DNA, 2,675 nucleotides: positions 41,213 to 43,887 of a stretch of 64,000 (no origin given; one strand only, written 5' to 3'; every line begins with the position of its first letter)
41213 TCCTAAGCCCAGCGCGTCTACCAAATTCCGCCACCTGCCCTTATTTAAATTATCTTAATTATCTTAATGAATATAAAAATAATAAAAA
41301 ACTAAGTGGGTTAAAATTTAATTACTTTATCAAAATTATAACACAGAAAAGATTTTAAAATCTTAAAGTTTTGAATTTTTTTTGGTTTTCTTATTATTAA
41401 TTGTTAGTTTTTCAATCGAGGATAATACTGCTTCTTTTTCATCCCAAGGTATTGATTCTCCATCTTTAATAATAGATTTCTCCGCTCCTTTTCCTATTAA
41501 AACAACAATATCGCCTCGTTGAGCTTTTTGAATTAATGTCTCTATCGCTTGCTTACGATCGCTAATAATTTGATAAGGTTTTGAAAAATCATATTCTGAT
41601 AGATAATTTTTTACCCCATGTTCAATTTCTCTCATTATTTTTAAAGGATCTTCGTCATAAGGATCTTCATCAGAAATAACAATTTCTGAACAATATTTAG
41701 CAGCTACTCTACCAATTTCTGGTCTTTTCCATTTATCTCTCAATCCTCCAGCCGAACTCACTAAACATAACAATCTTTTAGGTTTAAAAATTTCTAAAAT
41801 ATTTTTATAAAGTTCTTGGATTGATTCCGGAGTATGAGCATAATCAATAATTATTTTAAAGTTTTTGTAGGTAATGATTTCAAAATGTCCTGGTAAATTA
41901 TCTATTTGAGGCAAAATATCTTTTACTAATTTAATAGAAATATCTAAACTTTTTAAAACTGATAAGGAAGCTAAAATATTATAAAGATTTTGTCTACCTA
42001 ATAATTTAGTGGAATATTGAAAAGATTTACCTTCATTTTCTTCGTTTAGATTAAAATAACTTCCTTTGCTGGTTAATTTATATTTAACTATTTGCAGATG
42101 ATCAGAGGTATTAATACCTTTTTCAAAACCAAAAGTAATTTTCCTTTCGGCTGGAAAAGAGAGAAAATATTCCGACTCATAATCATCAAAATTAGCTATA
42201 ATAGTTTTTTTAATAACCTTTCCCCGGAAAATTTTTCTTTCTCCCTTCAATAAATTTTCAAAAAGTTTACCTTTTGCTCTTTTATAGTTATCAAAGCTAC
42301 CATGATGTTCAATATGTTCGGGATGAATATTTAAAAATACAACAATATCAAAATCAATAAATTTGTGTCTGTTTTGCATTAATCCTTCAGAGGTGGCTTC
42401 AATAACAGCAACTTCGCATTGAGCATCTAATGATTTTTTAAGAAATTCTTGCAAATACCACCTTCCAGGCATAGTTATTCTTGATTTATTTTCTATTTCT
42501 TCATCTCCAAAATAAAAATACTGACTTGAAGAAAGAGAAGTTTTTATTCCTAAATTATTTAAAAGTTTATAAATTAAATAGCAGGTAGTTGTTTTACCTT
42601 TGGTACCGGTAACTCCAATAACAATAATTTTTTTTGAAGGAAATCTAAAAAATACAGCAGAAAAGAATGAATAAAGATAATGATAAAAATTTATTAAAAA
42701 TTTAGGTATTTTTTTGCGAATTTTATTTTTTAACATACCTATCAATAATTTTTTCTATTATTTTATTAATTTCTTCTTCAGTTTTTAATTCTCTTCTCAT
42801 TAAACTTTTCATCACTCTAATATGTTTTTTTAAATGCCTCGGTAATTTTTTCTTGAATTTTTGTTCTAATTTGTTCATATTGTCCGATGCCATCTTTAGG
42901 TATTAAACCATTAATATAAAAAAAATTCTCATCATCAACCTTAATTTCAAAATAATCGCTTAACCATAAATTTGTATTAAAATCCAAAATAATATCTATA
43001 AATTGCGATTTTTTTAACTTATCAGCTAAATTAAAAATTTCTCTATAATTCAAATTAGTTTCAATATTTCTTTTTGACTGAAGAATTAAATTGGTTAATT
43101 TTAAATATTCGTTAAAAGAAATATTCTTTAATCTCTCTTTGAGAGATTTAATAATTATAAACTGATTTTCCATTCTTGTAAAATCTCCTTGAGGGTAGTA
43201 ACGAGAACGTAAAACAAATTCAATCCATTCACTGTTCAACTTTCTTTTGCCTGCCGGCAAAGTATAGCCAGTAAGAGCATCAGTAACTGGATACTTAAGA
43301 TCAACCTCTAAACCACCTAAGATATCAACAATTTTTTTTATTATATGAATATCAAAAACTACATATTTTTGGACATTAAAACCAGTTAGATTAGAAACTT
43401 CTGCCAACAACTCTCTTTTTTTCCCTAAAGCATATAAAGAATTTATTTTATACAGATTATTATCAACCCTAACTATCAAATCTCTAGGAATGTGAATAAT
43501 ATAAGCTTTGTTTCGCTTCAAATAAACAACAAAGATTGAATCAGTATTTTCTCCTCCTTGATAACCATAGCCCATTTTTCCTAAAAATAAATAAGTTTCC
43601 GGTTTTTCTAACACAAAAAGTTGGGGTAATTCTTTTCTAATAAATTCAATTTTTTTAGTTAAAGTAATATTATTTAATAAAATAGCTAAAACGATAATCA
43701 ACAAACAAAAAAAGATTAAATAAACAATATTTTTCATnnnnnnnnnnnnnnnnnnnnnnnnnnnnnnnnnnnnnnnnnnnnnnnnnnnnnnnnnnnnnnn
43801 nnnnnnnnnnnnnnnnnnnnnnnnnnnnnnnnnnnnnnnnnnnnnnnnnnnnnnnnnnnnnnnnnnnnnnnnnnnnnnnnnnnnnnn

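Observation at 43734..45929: Membrane-anchored ClpB/Hsp100-like protein with degenerate Walker B and missing pore loop (likely pseudo-ATPase)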

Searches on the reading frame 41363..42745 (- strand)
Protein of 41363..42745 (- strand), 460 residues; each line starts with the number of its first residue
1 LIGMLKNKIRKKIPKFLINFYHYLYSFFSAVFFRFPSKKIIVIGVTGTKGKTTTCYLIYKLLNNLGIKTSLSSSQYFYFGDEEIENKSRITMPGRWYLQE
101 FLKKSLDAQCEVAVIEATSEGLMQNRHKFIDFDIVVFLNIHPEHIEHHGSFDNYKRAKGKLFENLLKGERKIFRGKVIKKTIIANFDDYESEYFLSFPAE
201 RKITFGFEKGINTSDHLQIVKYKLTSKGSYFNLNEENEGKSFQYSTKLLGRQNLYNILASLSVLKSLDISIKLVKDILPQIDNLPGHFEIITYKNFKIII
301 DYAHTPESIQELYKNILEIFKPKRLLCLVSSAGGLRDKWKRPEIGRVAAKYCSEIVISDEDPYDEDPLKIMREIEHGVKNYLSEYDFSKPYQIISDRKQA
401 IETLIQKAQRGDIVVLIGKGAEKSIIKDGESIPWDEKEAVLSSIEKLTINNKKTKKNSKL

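Call 10: search_protein_families(library=pfam, proteins=[window:41363-42745:-], max_evalue=0.001)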
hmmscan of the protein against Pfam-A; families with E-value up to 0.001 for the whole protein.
window:41363-42745:- (460 aa): 3 families
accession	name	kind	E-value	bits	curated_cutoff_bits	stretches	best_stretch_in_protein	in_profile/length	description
PF08245.18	Mur_ligase_M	-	4.4e-40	138.2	24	1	45-263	1-199/200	Mur ligase middle domain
PF02875.26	Mur_ligase_C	-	3e-22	80.3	28.4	1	288-420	3-127/127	Mur ligase, glutamate ligase domain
PF13238.12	AAA_18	-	0.00017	22.5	29.4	1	40-143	1-102/128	AAA domain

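Call 56: search_protein_families(library=ncbifam, proteins=[window:41363-42745:-], max_evalue=0.001)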
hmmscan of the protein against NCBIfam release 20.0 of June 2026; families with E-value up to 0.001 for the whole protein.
window:41363-42745:- (460 aa): 26 families (the best 25 are shown)
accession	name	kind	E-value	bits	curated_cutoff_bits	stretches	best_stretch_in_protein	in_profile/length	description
TIGR01085.1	murE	subfamily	1.7e-100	337.2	257.3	1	23-442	68-469/472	UDP-N-acetylmuramyl-tripeptide synthetase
NF001126.0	PRK00139.1-4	equivalog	4e-96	322.5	373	1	21-446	85-484/486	UDP-N-acetylmuramoyl-L-alanyl-D-glutamate--2,6-diaminopimelate ligase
NF008896.0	PRK11929.1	equivalog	6.8e-76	255.9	1023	1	26-455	98-510/965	bifunctional UDP-N-acetylmuramoyl-L-alanyl-D-glutamate--2,6-diaminopimelate ligase MurE/UDP-N-acetylmuramoyl-tripeptide--D-alanyl-D-alanine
NF001124.0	PRK00139.1-2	equivalog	2.1e-70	237.9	476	1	23-447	95-495/500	UDP-N-acetylmuramoyl-L-alanyl-D-glutamate--2,6-diaminopimelate ligase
NF010628.0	PRK14022.1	equivalog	1.6e-61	208.5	536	1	12-437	83-473/483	UDP-N-acetylmuramoyl-L-alanyl-D-glutamate--L-lysine ligase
NF001123.0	PRK00139.1-1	equivalog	2.9e-59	201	586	1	23-443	90-488/493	UDP-N-acetylmuramoyl-L-alanyl-D-glutamate--2,6-diaminopimelate ligase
NF001130.0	PRK00139.2-4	equivalog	2.9e-45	155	715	1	25-443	94-509/516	UDP-N-acetylmuramoyl-L-alanyl-D-glutamate--2,6-diaminopimelate ligase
NF001129.0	PRK00139.2-3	equivalog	2.8e-39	135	762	1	18-442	96-512/517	UDP-N-acetylmuramoyl-L-alanyl-D-glutamate--2,6-diaminopimelate ligase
NF001131.0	PRK00139.2-5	equivalog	5.4e-35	121.2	1000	1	26-434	95-472/483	UDP-N-acetylmuramoyl-L-alanyl-D-glutamate--2,6-diaminopimelate ligase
NF001127.0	PRK00139.2-1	equivalog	2.6e-32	112.2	997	1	27-434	96-500/520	UDP-N-acetylmuramoyl-L-alanyl-D-glutamate--2,6-diaminopimelate ligase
TIGR02068.2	cya_phycin_syn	equivalog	4.2e-31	107.8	850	1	36-421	475-851/862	cyanophycin synthetase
NF010623.0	PRK14016.1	subfamily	5.7e-29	100.8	877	1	37-422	477-854/871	cyanophycin synthetase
NF053645.1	pMurC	equivalog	5.7e-21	74.8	560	2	215-421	284-485/492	pseudomurein biosynthesis peptide ligase pMurC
NF053646.1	pMurD1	equivalog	7.9e-20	70.9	610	1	40-423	109-445/465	pseudomurein biosynthesis peptide ligase pMurD1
NF053647.1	pMurD2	equivalog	1.1e-19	70.6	550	3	37-69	96-128/405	pseudomurein biosynthesis peptide ligase pMurD2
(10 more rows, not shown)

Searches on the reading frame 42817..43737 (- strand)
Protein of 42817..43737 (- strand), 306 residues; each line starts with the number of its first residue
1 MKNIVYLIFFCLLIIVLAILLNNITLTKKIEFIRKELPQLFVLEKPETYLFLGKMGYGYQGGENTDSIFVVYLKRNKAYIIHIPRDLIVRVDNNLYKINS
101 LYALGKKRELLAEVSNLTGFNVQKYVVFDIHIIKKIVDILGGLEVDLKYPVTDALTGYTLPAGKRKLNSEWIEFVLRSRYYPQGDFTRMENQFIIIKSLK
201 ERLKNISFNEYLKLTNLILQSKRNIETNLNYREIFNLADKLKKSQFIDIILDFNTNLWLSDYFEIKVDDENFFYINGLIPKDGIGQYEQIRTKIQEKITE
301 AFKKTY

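Call 10: search_protein_families(library=pfam, proteins=[window:42817-43737:-], max_evalue=0.001)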
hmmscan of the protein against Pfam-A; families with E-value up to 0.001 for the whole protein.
window:42817-43737:- (306 aa): 1 family
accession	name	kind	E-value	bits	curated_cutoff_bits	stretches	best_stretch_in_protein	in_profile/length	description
PF03816.19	LytR_cpsA_psr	-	9.1e-26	91.3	24.6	1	64-204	1-149/150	LytR_cpsA_psr family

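Call 56: search_protein_families(library=ncbifam, proteins=[window:42817-43737:-], max_evalue=0.001)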
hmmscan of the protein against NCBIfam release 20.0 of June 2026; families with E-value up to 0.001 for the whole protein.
window:42817-43737:- (306 aa): 4 families
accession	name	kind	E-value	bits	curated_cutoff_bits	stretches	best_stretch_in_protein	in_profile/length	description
TIGR00350.1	lytR_cpsA_psr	domain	5.3e-21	75.5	62.3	1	64-204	2-151/152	LCP family glycopolymer transferase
NF006897.1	PRK09379.1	equivalog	2.4e-14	53.3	441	1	65-244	77-257/298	polyisoprenyl-teichoic acid--peptidoglycan teichoic acid transferase TagU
NF051849.1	LCP_trans_Cps2A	equivalog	1.8e-09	37.3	650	1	114-240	295-420/477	LCP family glycopolymer transferase CpsA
NF047591.1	ligase_LytR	equivalog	6.4e-09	35.6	450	1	64-230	79-260/336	glycopolymer--peptidoglycan transferase LytR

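Call 62: search_protein_families(library=padloc, proteins=[window:42817-43737:-], max_evalue=0.001)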
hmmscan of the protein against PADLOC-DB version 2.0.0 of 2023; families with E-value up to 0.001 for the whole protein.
window:42817-43737:- (306 aa): 0 families
